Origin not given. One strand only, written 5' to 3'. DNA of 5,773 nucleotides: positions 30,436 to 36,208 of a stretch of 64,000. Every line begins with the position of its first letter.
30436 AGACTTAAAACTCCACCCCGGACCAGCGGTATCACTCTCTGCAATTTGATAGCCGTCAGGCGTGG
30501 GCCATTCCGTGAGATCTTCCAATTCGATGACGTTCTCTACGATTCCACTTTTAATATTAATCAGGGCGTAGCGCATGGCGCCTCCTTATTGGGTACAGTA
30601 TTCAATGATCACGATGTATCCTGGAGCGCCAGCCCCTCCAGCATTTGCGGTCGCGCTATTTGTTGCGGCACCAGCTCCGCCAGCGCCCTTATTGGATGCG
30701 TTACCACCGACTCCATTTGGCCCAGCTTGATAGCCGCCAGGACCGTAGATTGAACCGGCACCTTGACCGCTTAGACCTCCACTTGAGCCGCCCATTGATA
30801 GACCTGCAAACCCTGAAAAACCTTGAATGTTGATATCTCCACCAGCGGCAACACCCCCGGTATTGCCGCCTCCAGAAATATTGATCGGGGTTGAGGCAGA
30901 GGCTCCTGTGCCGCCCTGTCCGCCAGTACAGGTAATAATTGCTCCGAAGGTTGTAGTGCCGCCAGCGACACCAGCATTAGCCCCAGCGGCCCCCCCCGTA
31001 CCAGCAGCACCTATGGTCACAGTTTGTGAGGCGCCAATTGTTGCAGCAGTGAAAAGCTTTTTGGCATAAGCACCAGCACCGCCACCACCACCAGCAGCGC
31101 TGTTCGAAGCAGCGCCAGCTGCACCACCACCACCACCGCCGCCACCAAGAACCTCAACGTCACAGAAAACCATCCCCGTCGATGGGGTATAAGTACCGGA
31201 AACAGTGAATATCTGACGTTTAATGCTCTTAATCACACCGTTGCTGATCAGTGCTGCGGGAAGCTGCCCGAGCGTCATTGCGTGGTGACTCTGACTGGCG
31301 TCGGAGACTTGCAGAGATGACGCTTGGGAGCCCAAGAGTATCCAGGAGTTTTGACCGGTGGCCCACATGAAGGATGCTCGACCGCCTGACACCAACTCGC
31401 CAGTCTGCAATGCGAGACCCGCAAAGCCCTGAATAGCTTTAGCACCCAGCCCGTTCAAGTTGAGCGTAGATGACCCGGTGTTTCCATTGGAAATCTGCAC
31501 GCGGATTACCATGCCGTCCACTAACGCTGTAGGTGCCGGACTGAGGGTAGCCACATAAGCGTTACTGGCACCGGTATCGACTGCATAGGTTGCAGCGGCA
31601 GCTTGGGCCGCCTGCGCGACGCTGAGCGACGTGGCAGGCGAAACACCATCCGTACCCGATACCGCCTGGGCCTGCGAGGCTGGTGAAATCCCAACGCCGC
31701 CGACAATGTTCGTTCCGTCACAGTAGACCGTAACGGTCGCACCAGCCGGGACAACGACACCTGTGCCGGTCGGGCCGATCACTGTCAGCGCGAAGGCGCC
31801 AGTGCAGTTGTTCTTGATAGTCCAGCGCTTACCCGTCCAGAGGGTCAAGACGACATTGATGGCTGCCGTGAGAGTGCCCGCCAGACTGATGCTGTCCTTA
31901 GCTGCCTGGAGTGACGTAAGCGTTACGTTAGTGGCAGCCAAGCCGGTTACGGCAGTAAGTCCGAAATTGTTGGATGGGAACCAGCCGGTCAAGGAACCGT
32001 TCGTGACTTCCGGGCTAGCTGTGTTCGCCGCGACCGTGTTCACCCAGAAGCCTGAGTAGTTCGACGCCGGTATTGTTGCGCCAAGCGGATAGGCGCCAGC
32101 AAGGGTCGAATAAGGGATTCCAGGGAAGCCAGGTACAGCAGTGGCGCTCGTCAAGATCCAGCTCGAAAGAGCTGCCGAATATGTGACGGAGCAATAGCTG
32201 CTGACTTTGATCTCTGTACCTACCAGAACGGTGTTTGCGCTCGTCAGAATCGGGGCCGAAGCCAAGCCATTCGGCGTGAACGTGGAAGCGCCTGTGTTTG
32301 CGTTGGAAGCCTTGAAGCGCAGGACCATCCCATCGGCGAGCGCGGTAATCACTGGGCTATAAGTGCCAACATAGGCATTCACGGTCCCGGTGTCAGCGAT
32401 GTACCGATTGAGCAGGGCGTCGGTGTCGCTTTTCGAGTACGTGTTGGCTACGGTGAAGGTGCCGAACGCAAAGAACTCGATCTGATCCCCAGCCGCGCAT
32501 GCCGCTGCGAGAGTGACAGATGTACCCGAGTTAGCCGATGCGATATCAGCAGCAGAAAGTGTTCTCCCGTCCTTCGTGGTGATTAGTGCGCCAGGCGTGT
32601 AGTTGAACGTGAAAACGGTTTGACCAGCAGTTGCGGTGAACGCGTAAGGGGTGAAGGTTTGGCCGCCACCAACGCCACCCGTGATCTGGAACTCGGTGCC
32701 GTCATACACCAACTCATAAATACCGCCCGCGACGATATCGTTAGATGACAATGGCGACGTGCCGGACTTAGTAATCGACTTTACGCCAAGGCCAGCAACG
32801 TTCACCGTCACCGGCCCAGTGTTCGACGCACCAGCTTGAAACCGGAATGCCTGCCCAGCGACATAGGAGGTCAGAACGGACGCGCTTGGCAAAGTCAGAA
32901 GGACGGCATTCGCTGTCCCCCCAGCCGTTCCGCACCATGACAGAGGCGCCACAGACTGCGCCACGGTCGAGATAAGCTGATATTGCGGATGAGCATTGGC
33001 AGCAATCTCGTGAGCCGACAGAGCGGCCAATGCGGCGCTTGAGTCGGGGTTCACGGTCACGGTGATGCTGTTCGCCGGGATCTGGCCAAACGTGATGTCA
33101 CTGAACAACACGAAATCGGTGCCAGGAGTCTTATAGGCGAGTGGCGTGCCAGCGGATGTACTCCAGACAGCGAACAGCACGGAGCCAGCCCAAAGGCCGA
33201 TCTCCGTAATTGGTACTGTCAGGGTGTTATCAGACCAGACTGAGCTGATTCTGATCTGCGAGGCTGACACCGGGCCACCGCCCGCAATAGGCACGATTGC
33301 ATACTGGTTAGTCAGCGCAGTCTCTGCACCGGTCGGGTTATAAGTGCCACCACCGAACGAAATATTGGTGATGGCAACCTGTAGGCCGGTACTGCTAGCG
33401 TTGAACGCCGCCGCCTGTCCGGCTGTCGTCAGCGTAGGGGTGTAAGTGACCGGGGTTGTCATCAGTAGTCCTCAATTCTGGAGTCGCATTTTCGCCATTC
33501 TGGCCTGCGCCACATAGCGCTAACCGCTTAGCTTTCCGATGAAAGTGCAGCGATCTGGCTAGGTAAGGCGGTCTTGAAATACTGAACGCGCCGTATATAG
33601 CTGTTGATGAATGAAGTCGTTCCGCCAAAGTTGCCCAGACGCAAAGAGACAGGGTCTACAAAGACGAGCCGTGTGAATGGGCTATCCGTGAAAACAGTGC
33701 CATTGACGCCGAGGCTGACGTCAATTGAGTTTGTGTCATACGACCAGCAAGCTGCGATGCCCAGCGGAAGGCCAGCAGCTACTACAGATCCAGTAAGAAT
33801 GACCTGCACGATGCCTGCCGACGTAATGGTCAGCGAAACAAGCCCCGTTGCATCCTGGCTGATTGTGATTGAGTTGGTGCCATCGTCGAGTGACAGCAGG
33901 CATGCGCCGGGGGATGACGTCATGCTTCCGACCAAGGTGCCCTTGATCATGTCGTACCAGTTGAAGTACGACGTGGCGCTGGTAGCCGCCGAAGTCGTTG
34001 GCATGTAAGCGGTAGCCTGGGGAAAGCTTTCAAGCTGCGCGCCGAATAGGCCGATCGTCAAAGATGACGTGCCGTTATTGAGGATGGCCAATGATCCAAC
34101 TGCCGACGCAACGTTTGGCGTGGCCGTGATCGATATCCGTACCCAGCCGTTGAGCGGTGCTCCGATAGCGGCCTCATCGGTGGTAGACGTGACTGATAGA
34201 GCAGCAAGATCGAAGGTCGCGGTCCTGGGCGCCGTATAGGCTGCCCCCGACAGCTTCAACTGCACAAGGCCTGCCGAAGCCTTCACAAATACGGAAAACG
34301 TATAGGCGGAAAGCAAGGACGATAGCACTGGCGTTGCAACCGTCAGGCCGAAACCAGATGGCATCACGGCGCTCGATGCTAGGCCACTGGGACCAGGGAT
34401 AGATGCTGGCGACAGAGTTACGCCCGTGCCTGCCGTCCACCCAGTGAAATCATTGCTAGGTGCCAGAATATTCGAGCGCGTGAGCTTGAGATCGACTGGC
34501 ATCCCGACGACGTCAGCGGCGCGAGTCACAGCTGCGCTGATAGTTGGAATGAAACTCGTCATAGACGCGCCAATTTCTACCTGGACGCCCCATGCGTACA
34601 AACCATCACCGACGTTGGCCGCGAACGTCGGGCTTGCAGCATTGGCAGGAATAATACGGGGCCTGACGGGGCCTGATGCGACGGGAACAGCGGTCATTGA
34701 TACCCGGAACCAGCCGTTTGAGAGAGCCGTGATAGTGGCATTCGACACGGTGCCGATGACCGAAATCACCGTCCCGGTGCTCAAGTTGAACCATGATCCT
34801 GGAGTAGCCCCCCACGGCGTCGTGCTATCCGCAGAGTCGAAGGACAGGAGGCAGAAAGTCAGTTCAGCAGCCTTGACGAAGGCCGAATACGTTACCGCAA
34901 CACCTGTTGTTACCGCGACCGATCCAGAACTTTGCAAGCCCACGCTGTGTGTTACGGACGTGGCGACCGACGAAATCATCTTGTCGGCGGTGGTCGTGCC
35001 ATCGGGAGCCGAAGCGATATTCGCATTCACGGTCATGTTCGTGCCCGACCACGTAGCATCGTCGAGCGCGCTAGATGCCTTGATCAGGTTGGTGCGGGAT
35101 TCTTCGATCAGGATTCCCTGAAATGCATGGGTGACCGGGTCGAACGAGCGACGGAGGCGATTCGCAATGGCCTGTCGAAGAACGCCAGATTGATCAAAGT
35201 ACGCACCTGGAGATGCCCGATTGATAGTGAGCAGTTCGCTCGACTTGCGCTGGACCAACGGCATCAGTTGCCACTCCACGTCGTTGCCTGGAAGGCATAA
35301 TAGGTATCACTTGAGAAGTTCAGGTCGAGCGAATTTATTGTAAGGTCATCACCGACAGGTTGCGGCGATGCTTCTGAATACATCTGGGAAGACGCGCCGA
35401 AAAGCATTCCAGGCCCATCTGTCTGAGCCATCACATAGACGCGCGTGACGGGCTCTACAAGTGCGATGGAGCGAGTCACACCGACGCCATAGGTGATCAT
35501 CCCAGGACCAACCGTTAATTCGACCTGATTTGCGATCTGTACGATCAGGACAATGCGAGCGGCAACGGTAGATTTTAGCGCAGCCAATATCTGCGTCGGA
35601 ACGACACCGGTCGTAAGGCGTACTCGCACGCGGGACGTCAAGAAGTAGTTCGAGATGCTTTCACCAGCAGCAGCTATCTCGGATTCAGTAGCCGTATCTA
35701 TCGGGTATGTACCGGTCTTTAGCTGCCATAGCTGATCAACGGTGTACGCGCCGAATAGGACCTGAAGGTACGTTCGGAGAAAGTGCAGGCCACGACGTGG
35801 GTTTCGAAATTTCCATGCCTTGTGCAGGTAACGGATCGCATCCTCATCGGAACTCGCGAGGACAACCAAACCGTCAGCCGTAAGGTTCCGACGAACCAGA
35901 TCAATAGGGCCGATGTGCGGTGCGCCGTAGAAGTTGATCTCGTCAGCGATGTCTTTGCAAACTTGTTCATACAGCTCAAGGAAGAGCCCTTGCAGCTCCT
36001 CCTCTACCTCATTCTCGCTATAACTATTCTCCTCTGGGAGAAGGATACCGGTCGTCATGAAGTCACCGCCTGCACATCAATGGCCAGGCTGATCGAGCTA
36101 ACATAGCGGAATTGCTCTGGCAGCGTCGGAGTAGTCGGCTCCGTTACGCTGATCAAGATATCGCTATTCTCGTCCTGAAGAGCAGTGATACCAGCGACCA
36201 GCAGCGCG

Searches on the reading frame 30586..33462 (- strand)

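Call 7: search_protein_families(library=phrogs, proteins=[window:30586-33462:-], max_evalue=0.001)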
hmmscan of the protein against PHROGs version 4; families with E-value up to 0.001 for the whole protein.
window:30586-33462:- (958 aa): 11 families
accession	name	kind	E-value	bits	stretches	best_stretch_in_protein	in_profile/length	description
phrog_12796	-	tail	1.2e-41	144.4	2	451-638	86-273/445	tail fiber protein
phrog_863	-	tail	2.4e-33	117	1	383-957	68-606/690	tail fiber assembly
phrog_3737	-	tail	3.1e-32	113.1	1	6-161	5-156/270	tail fiber protein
phrog_4900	-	tail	2e-29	103.4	3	615-740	236-361/964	tail protein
phrog_28171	-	unknown function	1.5e-21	77.6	3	619-712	181-273/476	-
phrog_4545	-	unknown function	5.4e-21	76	1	10-165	6-165/511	-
phrog_38625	-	tail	9e-20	72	1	452-599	90-239/437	tail fiber protein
phrog_6202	-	tail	5e-19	69.9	1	588-955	304-636/636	tail fiber protein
phrog_454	-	tail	1e-09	38.1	1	719-955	1150-1375/1376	tail fiber protein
phrog_8139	-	unknown function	0.00015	22.1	1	768-945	252-425/453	-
phrog_27282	-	unknown function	0.00023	21.2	0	628-749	219-335/445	-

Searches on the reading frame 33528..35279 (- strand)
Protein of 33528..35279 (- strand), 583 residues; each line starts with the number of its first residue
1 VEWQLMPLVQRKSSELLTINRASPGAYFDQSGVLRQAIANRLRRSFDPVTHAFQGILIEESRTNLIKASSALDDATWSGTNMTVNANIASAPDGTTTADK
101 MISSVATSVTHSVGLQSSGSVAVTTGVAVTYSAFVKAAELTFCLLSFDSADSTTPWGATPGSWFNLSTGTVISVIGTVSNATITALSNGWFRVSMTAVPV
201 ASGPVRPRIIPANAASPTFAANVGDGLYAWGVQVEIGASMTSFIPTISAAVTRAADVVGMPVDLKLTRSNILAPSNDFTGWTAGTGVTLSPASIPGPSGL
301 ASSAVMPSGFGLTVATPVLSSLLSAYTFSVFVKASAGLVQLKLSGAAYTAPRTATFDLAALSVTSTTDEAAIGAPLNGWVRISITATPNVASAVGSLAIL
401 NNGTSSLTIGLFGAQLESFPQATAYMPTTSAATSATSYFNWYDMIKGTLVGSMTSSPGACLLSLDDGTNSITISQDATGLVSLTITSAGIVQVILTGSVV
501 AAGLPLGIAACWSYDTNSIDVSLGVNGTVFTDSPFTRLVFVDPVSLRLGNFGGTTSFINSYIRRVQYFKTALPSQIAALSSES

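Call 7: search_protein_families(library=phrogs, proteins=[window:33528-35279:-], max_evalue=0.001)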
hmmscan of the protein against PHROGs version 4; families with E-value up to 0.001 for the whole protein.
window:33528-35279:- (583 aa): 5 families
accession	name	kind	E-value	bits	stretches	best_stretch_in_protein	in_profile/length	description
phrog_5939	-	tail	1.6e-59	203.2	2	10-260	364-608/801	tail protein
phrog_34853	-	unknown function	1.8e-25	90.5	1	31-259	46-266/555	-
phrog_1419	-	tail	6.7e-18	65.2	1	14-270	398-650/793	tail protein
phrog_11600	-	unknown function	1.9e-13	51.5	1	59-255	103-289/343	-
phrog_701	-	head and packaging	5.2e-06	23.4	1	59-238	5171-5376/6136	virion structural protein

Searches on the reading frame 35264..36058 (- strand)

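Call 7: search_protein_families(library=phrogs, proteins=[window:35264-36058:-], max_evalue=0.001)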
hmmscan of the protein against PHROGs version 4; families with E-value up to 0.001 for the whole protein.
window:35264-36058:- (264 aa): 1 family
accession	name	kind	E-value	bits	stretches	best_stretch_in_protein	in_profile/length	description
phrog_4620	-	unknown function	1.8e-40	140.1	1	6-180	7-185/353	-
